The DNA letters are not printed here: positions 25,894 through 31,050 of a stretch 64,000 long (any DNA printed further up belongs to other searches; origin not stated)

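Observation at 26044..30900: Architecture of the 1618-aa protein: N-terminal beta-rich domain, ~380-aa coiled coil, C-terminal AAA+ core with non-canonical Walker B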

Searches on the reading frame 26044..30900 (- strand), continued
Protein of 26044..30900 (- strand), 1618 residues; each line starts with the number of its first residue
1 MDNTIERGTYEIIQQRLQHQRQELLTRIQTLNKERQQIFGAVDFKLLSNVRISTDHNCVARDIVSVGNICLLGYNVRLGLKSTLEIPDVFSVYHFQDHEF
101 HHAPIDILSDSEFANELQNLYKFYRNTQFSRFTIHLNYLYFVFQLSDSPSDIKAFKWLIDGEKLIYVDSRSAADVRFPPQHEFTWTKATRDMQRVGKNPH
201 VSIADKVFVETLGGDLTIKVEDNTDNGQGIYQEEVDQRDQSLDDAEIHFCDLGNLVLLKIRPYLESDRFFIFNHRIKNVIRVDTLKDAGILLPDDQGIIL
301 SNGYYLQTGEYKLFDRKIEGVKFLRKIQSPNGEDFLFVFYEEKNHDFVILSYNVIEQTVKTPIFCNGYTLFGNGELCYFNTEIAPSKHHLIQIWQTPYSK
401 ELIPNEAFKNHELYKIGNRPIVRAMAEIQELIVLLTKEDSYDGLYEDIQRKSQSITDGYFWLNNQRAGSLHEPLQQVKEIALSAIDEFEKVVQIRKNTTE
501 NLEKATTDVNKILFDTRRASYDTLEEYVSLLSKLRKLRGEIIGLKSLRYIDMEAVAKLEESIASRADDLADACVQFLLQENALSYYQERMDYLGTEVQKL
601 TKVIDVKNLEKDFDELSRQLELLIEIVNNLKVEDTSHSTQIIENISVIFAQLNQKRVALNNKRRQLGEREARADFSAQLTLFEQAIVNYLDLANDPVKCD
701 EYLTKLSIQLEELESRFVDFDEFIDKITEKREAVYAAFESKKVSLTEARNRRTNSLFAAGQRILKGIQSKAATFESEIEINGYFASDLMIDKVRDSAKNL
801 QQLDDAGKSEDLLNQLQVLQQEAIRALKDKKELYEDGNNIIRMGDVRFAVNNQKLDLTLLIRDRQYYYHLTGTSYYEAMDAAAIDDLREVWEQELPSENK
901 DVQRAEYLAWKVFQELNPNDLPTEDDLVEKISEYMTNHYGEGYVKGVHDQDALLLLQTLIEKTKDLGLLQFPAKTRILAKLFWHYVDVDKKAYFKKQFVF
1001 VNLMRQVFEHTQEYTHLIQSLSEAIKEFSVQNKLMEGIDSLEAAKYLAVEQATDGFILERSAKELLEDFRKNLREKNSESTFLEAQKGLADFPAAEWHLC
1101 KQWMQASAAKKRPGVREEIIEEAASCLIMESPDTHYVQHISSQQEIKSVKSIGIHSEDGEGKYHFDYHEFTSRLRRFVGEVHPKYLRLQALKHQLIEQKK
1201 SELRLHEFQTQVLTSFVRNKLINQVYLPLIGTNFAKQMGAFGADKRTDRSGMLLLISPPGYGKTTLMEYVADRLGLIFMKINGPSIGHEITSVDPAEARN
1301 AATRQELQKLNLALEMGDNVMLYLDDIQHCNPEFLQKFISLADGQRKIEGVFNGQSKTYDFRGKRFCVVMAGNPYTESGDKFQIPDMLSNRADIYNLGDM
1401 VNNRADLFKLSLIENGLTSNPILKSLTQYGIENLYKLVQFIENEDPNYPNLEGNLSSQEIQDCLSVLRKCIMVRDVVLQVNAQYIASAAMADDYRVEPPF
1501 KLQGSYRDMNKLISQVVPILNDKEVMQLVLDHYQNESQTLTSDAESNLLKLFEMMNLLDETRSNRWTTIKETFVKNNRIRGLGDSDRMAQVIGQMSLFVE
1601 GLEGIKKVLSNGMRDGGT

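Call 97: find_homologous_proteins(query=L083:7944-13187:+, max_evalue=1e-50)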
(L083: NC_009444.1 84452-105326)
Query L083:7944-13187:+ (1748 aa): 5870 proteins with E <= 1e-50 among 8000 candidates; the best 120 are listed.
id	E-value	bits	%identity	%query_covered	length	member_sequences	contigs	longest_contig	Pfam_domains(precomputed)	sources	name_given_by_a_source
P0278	0.0e+0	3708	95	100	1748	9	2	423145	PF12458.14,PF00004.36,PF25472.2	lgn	-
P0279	0.0e+0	2821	75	94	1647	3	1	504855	PF12458.14,PF00004.36,PF25472.2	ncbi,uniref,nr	ncbi:DNA repair ATPase [Pseudomonas typographi]|uniref:DNA repair ATPase n=1 Tax=Pseudomonas typogra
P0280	0.0e+0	2488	64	99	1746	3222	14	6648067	PF12458.14,PF00004.36,PF07728.21,PF25472.2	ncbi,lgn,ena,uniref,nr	ncbi:DNA repair ATPase [Pseudomonas aeruginosa]|uniref:DNA repair ATPase n=1 Tax=Pseudomonas aerugin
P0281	0.0e+0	2487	64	99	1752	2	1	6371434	PF12458.14,PF00004.36,PF13401.13,PF07728.21,PF25472.2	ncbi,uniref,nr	ncbi:DNA repair ATPase [Pseudomonas sp. LPB0260]|uniref:DNA repair ATPase n=1 Tax=Pseudomonas sp. LP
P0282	0.0e+0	2484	64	99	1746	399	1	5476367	PF12458.14,PF00004.36,PF07728.21,PF25472.2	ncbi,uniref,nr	ncbi:DNA repair ATPase [Pseudomonas sihuiensis]|uniref:AAA domain (Dynein-related subfamily) n=1 Tax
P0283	0.0e+0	2483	64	99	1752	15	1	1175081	PF12458.14,PF00004.36,PF07728.21,PF25472.2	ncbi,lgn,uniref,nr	ncbi:DNA repair ATPase [Pseudomonas sp. PDM16]|uniref:DNA repair ATPase n=1 Tax=Pseudomonas sp. PDM1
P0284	0.0e+0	2482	64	99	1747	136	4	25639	PF12458.14,PF07728.21,PF25472.2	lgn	-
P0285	0.0e+0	2480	64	99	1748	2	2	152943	PF12458.14,PF00004.36,PF07728.21,PF25472.2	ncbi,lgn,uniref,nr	ncbi:DNA repair ATPase [Pseudomonas indica]|uniref:DNA repair ATPase n=1 Tax=Pseudomonas indica TaxI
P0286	0.0e+0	2476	64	99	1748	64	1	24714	PF12458.14,PF00004.36,PF07728.21,PF25472.2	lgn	-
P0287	0.0e+0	2476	64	99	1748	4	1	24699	PF12458.14,PF00004.36,PF07728.21,PF25472.2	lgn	-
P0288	0.0e+0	2471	64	100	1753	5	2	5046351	PF12458.14,PF00004.36,PF07728.21,PF25472.2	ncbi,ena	ncbi:DNA repair ATPase [Aquipseudomonas campi]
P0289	0.0e+0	2467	64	100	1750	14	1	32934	PF12458.14,PF00004.36,PF07728.21,PF25472.2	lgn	-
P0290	0.0e+0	2461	64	100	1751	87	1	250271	PF12458.14,PF00004.36,PF07728.21,PF25472.2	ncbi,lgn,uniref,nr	ncbi:DNA repair ATPase [Pseudomonas sp.]|uniref:DNA repair ATPase n=1 Tax=Pseudomonas sp. TaxID=306 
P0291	0.0e+0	2461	64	99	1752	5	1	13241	PF12458.14,PF00004.36,PF07728.21,PF25472.2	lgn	-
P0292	0.0e+0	2460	64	99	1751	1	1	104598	PF12458.14,PF00004.36,PF07728.21,PF25472.2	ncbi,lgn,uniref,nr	ncbi:DNA repair ATPase [Zestomonas carbonaria]|uniref:DNA repair protein n=1 Tax=Zestomonas carbonar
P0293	0.0e+0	2459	64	100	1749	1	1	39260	PF12458.14,PF00004.36,PF25472.2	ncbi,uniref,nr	ncbi:DNA repair ATPase [Pseudomonas sp. CAN2814]|uniref:DNA repair ATPase n=1 Tax=Pseudomonas sp. CA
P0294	0.0e+0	2458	64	99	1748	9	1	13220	PF12458.14,PF00004.36,PF07728.21,PF25472.2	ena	-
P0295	0.0e+0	2458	63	100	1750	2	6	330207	PF12458.14,PF00004.36,PF07728.21,PF25472.2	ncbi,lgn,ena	-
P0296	0.0e+0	2456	63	99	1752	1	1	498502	PF12458.14,PF00004.36,PF07728.21,PF25472.2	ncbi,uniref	ncbi:DNA repair ATPase [Pseudomonas zhanjiangensis]|uniref:DNA repair ATPase n=1 Tax=Pseudomonas zha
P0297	0.0e+0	2454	64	99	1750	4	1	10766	PF12458.14,PF00004.36,PF07728.21,PF25472.2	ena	-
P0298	0.0e+0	2451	64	100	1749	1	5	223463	PF12458.14,PF00004.36,PF07728.21,PF25472.2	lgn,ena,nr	nr:DNA repair ATPase [uncultured Pseudomonas sp.]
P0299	0.0e+0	2451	63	100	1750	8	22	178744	PF12458.14,PF00004.36,PF07728.21,PF25472.2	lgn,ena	-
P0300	0.0e+0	2448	63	100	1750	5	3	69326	PF12458.14,PF00004.36,PF07728.21,PF25472.2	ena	-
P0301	0.0e+0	2445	64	99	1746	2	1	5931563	PF12458.14,PF00004.36,PF07728.21,PF25472.2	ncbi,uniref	ncbi:DNA repair ATPase [Pseudomonas purpurea]|uniref:DNA repair ATPase n=1 Tax=Pseudomonas purpurea 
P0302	0.0e+0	2441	63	99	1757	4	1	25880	PF12458.14,PF00004.36,PF07728.21,PF25472.2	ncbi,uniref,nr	ncbi:DNA repair ATPase [Pseudomonas sp.]|uniref:DNA repair ATPase n=1 Tax=Pseudomonas sp. TaxID=306 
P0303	0.0e+0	2440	63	99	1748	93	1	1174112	PF12458.14,PF00004.36,PF07728.21,PF25472.2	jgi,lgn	-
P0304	0.0e+0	2434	63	100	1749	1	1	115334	PF12458.14,PF07728.21,PF25472.2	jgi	-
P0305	0.0e+0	2432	63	99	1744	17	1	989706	PF12458.14,PF00004.36,PF07728.21,PF25472.2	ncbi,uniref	ncbi:DNA repair ATPase [Ectopseudomonas hydrolytica]|uniref:DNA repair ATPase n=1 Tax=Ectopseudomona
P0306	0.0e+0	2430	63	99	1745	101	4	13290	PF12458.14,PF00004.36,PF07728.21,PF25472.2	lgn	-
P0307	0.0e+0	2430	63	99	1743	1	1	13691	PF12458.14,PF00004.36,PF07728.21,PF25472.2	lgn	-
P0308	0.0e+0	2428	63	100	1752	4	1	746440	PF12458.14,PF00004.36,PF07728.21,PF25472.2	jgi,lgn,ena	-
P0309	0.0e+0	2427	63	99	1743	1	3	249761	PF12458.14,PF00004.36,PF07728.21,PF25472.2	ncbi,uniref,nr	ncbi:DNA repair protein [Pseudomonas daroniae]|uniref:DNA repair protein n=1 Tax=Phytopseudomonas da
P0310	0.0e+0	2426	63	99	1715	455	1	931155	PF12458.14,PF00004.36,PF07728.21,PF25472.2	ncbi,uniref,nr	ncbi:DNA repair ATPase [Pseudomonas sp. GW456-L15]|uniref:DNA repair ATPase n=1 Tax=Pseudomonas sp. 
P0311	0.0e+0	2424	63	99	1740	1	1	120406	PF12458.14,PF07728.21,PF25472.2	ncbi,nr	ncbi:DNA repair ATPase [Pseudomonas stutzeri]|nr:DNA repair ATPase [Stutzerimonas stutzeri]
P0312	0.0e+0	2422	63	99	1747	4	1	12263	PF12458.14,PF00004.36,PF07728.21,PF25472.2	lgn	-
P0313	0.0e+0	2422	63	99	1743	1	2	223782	PF12458.14,PF00004.36,PF07728.21,PF25472.2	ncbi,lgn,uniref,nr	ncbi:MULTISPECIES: DNA repair ATPase [Pseudomonas]|uniref:DNA repair protein n=1 Tax=Pseudomonas ful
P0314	0.0e+0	2421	63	99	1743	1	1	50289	PF12458.14,PF00004.36,PF07728.21,PF25472.2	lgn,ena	-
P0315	0.0e+0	2419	63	99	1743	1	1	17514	PF12458.14,PF00004.36,PF07728.21,PF25472.2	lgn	-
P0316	0.0e+0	2417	63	99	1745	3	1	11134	PF12458.14,PF00004.36,PF07728.21,PF25472.2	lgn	-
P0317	0.0e+0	2417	63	99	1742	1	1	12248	PF12458.14,PF00004.36,PF25472.2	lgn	-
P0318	0.0e+0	2417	63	99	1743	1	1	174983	PF12458.14,PF00004.36,PF07728.21,PF25472.2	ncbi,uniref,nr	ncbi:DNA repair ATPase [Phytopseudomonas daroniae]|uniref:DNA repair ATPase n=1 Tax=Phytopseudomonas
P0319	0.0e+0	2416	62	99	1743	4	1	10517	PF12458.14,PF00004.36,PF07728.21,PF25472.2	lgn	-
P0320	0.0e+0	2413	63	99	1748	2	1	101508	PF12458.14,PF00004.36,PF07728.21,PF25472.2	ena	-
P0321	0.0e+0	2412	63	99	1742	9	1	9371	PF12458.14,PF07728.21,PF25472.2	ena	-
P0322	0.0e+0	2409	63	100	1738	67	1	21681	PF12458.14,PF00004.36,PF07728.21,PF25472.2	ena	-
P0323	0.0e+0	2405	63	99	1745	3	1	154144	PF12458.14,PF00004.36,PF07728.21,PF25472.2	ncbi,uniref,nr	ncbi:DNA repair ATPase [Phytopseudomonas dryadis]|uniref:DNA repair protein n=1 Tax=Phytopseudomonas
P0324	0.0e+0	2400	62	99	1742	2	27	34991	PF12458.14,PF00004.36,PF07728.21,PF25472.2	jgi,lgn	jgi:MoxR-like ATPase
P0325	0.0e+0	2397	62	99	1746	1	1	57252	PF12458.14,PF00004.36,PF07728.21,PF25472.2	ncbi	-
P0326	0.0e+0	2396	61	99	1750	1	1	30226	PF12458.14,PF00004.36,PF07728.21,PF25472.2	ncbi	ncbi:MAG: DNA repair ATPase [Pseudomonas sp.]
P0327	0.0e+0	2395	62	100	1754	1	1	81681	PF12458.14,PF13401.13,PF07728.21,PF25472.2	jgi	-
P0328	0.0e+0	2392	62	99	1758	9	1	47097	PF12458.14,PF00004.36,PF07728.21,PF25472.2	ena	-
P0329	0.0e+0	2389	61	99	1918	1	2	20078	PF12458.14,PF00004.36,PF07728.21,PF25472.2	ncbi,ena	-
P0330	0.0e+0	2372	62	98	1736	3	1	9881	PF12458.14,PF00004.36,PF07728.21,PF25472.2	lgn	-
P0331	0.0e+0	2365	62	99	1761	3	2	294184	PF12458.14,PF00004.36,PF07728.21,PF25472.2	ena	-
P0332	0.0e+0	2363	65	94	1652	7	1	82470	PF12458.14,PF00004.36,PF07728.21,PF25472.2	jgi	jgi:hypothetical protein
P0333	0.0e+0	2345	61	97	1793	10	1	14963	PF12458.14,PF25472.2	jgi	-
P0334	0.0e+0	2341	63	64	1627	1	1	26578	PF12458.14,PF00004.36,PF07728.21,PF25472.2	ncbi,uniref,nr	ncbi:DNA repair ATPase [Pseudomonas aeruginosa]|uniref:DNA repair ATPase n=1 Tax=Pseudomonas aerugin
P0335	0.0e+0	2340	64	94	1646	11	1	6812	PF12458.14,PF00004.36,PF07728.21,PF25472.2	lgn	-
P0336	0.0e+0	2339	60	99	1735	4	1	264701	PF12458.14,PF07728.21,PF25472.2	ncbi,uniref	ncbi:DNA repair ATPase [Pseudomonas sp. JZ134]|uniref:DNA repair ATPase n=1 Tax=Pseudomonas sp. JZ13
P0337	0.0e+0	2337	60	99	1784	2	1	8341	PF12458.14,PF00004.36,PF07728.21,PF25472.2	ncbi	ncbi:MAG: DNA repair ATPase [Lysobacter sp.]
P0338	0.0e+0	2334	61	98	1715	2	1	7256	PF12458.14,PF00004.36,PF07728.21,PF25472.2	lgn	-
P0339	0.0e+0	2329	60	99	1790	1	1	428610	PF12458.14,PF25472.2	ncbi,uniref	ncbi:DNA repair ATPase [Lysobacter sp. CA199]|uniref:DNA repair ATPase n=1 Tax=Lysobacter sp. CA199 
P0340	0.0e+0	2328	61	98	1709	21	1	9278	PF12458.14,PF00004.36,PF07728.21,PF25472.2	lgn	-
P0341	0.0e+0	2324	62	93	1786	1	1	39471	PF12458.14,PF25472.2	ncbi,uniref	ncbi:DNA repair ATPase [Pseudomonas sp. CGJS7]|uniref:DNA repair ATPase n=1 Tax=Pseudomonas sp. CGJS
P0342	0.0e+0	2324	60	99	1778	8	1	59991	PF12458.14,PF00004.36,PF13401.13,PF07728.21,PF25472.2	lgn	-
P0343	0.0e+0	2322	62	93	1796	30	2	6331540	PF12458.14,PF00004.36,PF07728.21,PF25472.2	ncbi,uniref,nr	ncbi:DNA repair ATPase [Lysobacter capsici]|uniref:DNA repair ATPase n=1 Tax=Lysobacter capsici TaxI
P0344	0.0e+0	2317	62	95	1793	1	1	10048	PF12458.14,PF25472.2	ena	-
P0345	0.0e+0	2315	61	98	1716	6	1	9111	PF12458.14,PF00004.36,PF07728.21,PF25472.2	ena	-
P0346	0.0e+0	2315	60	99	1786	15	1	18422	PF12458.14,PF00004.36,PF13401.13,PF07728.21,PF25472.2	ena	-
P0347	0.0e+0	2315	62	94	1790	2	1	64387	PF12458.14,PF07728.21,PF25472.2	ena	-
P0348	0.0e+0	2310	60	98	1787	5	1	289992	PF12458.14,PF07728.21,PF25472.2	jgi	-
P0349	0.0e+0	2306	61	95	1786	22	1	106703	PF12458.14,PF07728.21,PF25472.2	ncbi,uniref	ncbi:hypothetical protein ABIE09_003201 [Lysobacter enzymogenes]|uniref:DNA repair ATPase n=1 Tax=Ly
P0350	0.0e+0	2305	60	98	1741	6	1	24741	PF12458.14,PF00004.36,PF07728.21,PF25472.2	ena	-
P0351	0.0e+0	2300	61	98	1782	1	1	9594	PF12458.14,PF00004.36,PF13401.13,PF07728.21,PF25472.2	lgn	-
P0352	0.0e+0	2297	60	98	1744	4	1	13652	PF12458.14,PF00004.36,PF07728.21,PF25472.2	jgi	-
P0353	0.0e+0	2296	61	97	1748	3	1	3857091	PF12458.14,PF07728.21,PF25472.2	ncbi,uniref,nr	ncbi:AAA family ATPase [Lysobacter alkalisoli]|uniref:AAA family ATPase n=2 Tax=Marilutibacter alkal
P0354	0.0e+0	2293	61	97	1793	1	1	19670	PF12458.14,PF07728.21,PF25472.2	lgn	-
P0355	0.0e+0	2292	59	98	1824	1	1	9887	PF12458.14,PF00004.36,PF13401.13,PF07728.21,PF25472.2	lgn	-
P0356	0.0e+0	2290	61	97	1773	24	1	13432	PF12458.14,PF07728.21,PF25472.2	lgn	-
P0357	0.0e+0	2289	58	98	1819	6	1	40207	PF12458.14,PF00004.36,PF07728.21,PF25472.2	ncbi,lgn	-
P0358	0.0e+0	2288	61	93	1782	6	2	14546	PF12458.14,PF25472.2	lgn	-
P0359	0.0e+0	2283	59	99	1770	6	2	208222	PF12458.14,PF00004.36,PF07728.21,PF25472.2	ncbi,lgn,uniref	ncbi:DNA repair ATPase [Saezia sanguinis]|uniref:DNA repair ATPase n=1 Tax=Saezia sanguinis TaxID=19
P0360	0.0e+0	2283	62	94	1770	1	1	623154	PF12458.14,PF00004.36,PF07728.21,PF25472.2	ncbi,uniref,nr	ncbi:DNA repair ATPase [Lysobacter silvisoli]|uniref:AAA family ATPase n=1 Tax=Lysobacter silvisoli 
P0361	0.0e+0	2283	60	99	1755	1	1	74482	PF12458.14,PF07728.21,PF25472.2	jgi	jgi:hypothetical protein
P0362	0.0e+0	2281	58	99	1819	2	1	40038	PF12458.14,PF00004.36,PF07728.21,PF25472.2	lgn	-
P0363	0.0e+0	2273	59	98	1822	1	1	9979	PF12458.14,PF00004.36,PF13401.13,PF07728.21,PF25472.2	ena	-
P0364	0.0e+0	2272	61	96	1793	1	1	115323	PF12458.14,PF07728.21,PF25472.2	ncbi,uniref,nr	ncbi:DNA repair ATPase [Montanilutibacter psychrotolerans]|uniref:AAA family ATPase n=1 Tax=Montanil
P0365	0.0e+0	2268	61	96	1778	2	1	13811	PF12458.14,PF00004.36,PF07728.21,PF25472.2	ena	-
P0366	0.0e+0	2267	58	99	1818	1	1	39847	PF12458.14,PF00004.36,PF07728.21,PF25472.2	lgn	-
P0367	0.0e+0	2264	61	94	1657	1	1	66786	PF12458.14,PF00004.36,PF07728.21,PF25472.2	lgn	-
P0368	0.0e+0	2264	61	97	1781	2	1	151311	PF12458.14,PF00004.36,PF13401.13,PF07728.21,PF25472.2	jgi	jgi:hypothetical protein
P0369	0.0e+0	2263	58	99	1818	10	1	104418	PF12458.14,PF00004.36,PF07728.21,PF25472.2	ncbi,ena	-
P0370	0.0e+0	2261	60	98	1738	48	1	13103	PF12458.14,PF00004.36,PF07728.21,PF25472.2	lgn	-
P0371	0.0e+0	2260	62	94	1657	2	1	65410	PF12458.14,PF00004.36,PF13401.13,PF07728.21,PF25472.2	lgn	-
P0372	0.0e+0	2260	60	98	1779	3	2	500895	PF12458.14,PF00004.36,PF07728.21,PF25472.2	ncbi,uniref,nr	ncbi:DNA repair ATPase [Flavobacterium sp. MXW15]|uniref:DNA repair ATPase n=1 Tax=Xanthomonas chiti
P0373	0.0e+0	2260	58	99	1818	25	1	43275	PF12458.14,PF00004.36,PF07728.21,PF25472.2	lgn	-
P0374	0.0e+0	2258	61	96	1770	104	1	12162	PF12458.14,PF00004.36,PF07728.21,PF25472.2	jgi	jgi:hypothetical protein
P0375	0.0e+0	2258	60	98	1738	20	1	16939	PF12458.14,PF00004.36,PF07728.21,PF25472.2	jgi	-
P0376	0.0e+0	2257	59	99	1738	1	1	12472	PF12458.14,PF00004.36,PF07728.21,PF25472.2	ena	-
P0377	0.0e+0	2257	60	97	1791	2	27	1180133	PF12458.14,PF07728.21,PF25472.2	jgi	jgi:MoxR-like ATPase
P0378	0.0e+0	2257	61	96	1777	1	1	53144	PF12458.14,PF00004.36,PF07728.21,PF25472.2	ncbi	ncbi:MAG TPA: DNA repair ATPase [Xanthomonadaceae bacterium]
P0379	0.0e+0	2256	60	98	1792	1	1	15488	PF12458.14,PF07728.21,PF25472.2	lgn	-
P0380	0.0e+0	2254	59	97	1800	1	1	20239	PF12458.14,PF00004.36,PF07728.21,PF25472.2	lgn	-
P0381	0.0e+0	2252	60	97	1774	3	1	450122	PF12458.14,PF00004.36,PF07728.21,PF25472.2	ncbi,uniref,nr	ncbi:DNA repair ATPase [Luteimonas huabeiensis]|uniref:DNA repair ATPase n=1 Tax=Luteimonas huabeien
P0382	0.0e+0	2251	60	98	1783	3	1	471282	PF12458.14,PF00004.36,PF07728.21,PF25472.2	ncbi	ncbi:DNA repair ATPase [Luteimonas sp. A501]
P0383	0.0e+0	2250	59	99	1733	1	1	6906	PF12458.14,PF00004.36,PF07728.21,PF25472.2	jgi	-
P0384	0.0e+0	2247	60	97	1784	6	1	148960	PF12458.14,PF07728.21,PF25472.2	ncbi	-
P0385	0.0e+0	2247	59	98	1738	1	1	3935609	PF12458.14,PF00004.36,PF07728.21,PF25472.2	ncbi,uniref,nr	ncbi:DNA repair ATPase [Halopseudomonas maritima]|uniref:DNA repair ATPase n=1 Tax=Halopseudomonas m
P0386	0.0e+0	2246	60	98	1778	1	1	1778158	PF12458.14,PF00004.36,PF07728.21,PF25472.2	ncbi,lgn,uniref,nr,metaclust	ncbi:AAA domain (dynein-related subfamily) [Pseudoxanthomonas sp. GM95]|uniref:DNA repair ATPase n=1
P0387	0.0e+0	2245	59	98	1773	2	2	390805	PF12458.14,PF07728.21,PF25472.2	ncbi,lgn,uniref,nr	ncbi:DNA repair ATPase [Lysobacter niastensis]|uniref:DNA repair ATPase n=1 Tax=Lysobacter niastensi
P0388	0.0e+0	2245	60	97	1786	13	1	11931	PF12458.14,PF00004.36,PF07728.21,PF25472.2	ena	-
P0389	0.0e+0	2242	61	94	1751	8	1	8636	PF12458.14,PF00004.36,PF07728.21,PF25472.2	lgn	-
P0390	0.0e+0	2240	60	97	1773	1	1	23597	PF12458.14,PF07728.21,PF25472.2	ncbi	ncbi:MAG TPA: DNA repair ATPase [Lysobacter sp.]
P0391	0.0e+0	2240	62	93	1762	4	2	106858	PF12458.14,PF00004.36,PF07728.21,PF25472.2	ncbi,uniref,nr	ncbi:DNA repair ATPase [Marilutibacter aestuarii]|uniref:AAA family ATPase n=1 Tax=Marilutibacter ae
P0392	0.0e+0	2240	62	93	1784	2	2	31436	PF12458.14,PF07728.21,PF25472.2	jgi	-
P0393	0.0e+0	2239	60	96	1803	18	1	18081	PF12458.14,PF00004.36,PF13401.13,PF25472.2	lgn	-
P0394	0.0e+0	2239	60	97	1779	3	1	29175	PF12458.14,PF07728.21,PF25472.2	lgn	-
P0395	0.0e+0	2239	59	99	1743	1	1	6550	PF12458.14,PF00004.36,PF13401.13,PF07728.21,PF25472.2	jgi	jgi:hypothetical protein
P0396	0.0e+0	2239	57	100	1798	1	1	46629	PF12458.14,PF00004.36,PF13401.13,PF07728.21,PF25472.2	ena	-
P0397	0.0e+0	2237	58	99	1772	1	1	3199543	PF12458.14,PF00004.36,PF07728.21,PF25472.2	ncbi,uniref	ncbi:DNA repair ATPase [Neisseria sp. Ec49-e6-T10]|uniref:DNA repair ATPase n=1 Tax=Neisseria sp. Ec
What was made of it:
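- The P. aeruginosa homologue sits in a 90%-identity cluster of 3222 member sequences, which suggests wide conservation in that species (call 97).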
